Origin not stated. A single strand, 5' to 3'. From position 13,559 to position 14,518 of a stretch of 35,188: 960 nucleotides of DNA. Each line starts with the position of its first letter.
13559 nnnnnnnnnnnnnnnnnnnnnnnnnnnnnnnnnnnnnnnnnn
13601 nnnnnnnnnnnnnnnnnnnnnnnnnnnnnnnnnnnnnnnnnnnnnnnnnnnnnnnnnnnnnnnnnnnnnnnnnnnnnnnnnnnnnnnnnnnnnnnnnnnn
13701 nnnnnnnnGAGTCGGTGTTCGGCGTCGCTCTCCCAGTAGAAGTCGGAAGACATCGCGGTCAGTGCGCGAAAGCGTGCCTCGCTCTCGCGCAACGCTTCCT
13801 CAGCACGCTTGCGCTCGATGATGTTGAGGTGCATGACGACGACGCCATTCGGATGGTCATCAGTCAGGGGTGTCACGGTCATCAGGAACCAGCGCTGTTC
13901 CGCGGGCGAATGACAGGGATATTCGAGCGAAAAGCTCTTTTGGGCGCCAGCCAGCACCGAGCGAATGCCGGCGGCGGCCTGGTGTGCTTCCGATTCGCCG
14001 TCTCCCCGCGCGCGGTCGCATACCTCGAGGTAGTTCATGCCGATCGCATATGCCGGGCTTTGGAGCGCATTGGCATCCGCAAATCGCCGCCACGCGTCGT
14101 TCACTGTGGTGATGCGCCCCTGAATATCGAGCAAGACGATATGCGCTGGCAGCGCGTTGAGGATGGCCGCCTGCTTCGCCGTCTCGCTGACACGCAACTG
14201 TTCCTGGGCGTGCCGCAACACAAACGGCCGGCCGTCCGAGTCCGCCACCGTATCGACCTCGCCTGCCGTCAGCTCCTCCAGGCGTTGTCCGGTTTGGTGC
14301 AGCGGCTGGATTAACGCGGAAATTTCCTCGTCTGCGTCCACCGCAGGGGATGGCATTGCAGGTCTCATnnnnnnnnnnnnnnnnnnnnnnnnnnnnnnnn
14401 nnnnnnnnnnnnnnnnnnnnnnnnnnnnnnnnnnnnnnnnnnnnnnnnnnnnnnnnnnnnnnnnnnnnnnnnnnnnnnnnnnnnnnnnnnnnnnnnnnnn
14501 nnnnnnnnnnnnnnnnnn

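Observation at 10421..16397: kaiC-kaiB translationally coupled to a PAS/GAF/GGDEF*/EAL protein: a Kai timer wired to c-di-GMP turnover?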

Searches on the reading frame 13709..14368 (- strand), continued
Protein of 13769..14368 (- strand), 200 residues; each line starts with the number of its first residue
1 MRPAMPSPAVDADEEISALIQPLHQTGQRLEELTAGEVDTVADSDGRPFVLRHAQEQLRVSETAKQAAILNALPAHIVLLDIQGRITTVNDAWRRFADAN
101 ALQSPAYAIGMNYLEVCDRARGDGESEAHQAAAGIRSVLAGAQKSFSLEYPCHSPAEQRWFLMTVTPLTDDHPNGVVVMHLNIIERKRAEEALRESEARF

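Call 82: get_annotated_region(hit=H4, flank=6000)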
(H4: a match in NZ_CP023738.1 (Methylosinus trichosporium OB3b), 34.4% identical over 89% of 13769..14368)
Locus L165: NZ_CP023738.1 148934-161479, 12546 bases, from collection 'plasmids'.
description: Methylosinus trichosporium OB3b plasmid pOB3b1, complete sequence
organism: Methylosinus trichosporium OB3b (NCBI taxid 595536)
taxonomy: Bacteria; Pseudomonadota; Alphaproteobacteria; Hyphomicrobiales; Methylocystaceae; Methylosinus; Methylosinus trichosporium; Methylosinus trichosporium OB3b
host: -; source: isolate,soil; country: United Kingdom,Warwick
typing (MOB-suite, as given by PLSDB): non-mobilizable
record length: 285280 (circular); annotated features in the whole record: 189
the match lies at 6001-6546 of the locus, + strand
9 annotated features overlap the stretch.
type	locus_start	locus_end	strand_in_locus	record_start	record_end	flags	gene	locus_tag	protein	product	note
CDS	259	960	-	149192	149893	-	-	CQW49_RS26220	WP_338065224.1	chemotaxis protein CheW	GO:0006935 - chemotaxis [Evidence IEA]; GO:0007165 - signal transduction [Evidence IEA]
CDS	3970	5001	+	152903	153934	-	-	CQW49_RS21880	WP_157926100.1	methyl-accepting chemotaxis protein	GO:0007165 - signal transduction [Evidence IEA]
CDS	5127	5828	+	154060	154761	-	-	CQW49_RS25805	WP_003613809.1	response regulator transcription factor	GO:0000160 - phosphorelay signal transduction system [Evidence IEA]; GO:0006355 - regulation of DNA-templated ...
CDS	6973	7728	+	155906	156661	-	-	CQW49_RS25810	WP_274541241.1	ATP-binding protein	-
CDS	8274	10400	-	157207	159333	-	-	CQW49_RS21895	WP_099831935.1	TonB-dependent siderophore receptor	GO:0015891 - siderophore transport [Evidence IEA]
CDS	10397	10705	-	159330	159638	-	-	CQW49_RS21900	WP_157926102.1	STN domain-containing protein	-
CDS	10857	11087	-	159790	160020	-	-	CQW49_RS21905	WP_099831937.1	hypothetical protein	-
CDS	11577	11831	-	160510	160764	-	-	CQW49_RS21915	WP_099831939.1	FecR/PupR family sigma factor regulator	-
CDS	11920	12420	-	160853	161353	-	-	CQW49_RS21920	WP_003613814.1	RNA polymerase sigma factor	GO:0006352 - DNA-templated transcription initiation [Evidence IEA]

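Call 83: get_annotated_region(hit=H12, flank=6000)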
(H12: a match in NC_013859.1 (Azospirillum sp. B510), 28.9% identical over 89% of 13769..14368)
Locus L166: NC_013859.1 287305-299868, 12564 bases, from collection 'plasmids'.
description: Azospirillum sp. B510 plasmid pAB510e, complete sequence
organism: Azospirillum sp. B510 (NCBI taxid 137722)
taxonomy: Bacteria; Pseudomonadota; Alphaproteobacteria; Rhodospirillales; Azospirillaceae; Azospirillum; Azospirillum sp. B510
host: -; source: -; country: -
typing (MOB-suite, as given by PLSDB): mobilizable; relaxase MOBP,MOBP
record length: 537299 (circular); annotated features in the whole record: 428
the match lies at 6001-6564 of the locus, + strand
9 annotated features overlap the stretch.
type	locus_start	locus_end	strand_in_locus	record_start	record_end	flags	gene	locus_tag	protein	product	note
CDS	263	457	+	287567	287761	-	-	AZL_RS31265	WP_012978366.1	hypothetical protein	-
CDS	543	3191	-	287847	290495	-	-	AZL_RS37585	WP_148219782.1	methyl-accepting chemotaxis protein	-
CDS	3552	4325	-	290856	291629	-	-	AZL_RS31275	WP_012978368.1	DUF2076 domain-containing protein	-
CDS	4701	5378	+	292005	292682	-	-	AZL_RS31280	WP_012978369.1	chemotaxis protein CheX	-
CDS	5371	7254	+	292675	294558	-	-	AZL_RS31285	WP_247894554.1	PAS domain S-box protein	-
CDS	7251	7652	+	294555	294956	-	-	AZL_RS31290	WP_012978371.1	response regulator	GO:0000160 - phosphorelay signal transduction system [Evidence IEA]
CDS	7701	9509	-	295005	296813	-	-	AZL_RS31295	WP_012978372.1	ABC transporter ATP-binding protein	-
CDS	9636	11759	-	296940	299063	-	-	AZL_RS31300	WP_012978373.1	YgiQ family radical SAM protein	-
CDS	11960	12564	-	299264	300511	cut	-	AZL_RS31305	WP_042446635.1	tetracycline resistance MFS efflux pump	-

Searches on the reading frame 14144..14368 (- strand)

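Call 64: search_protein_families(library=pfam, proteins=[window:14144-14368:-], max_evalue=1)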
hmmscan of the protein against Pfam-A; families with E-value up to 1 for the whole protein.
window:14144-14368:- (75 aa): 1 family
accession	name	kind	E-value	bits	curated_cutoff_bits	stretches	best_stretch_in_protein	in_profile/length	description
PF13642.11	DUF4144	-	0.16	13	27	1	29-70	25-67/100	protein structure with unknown function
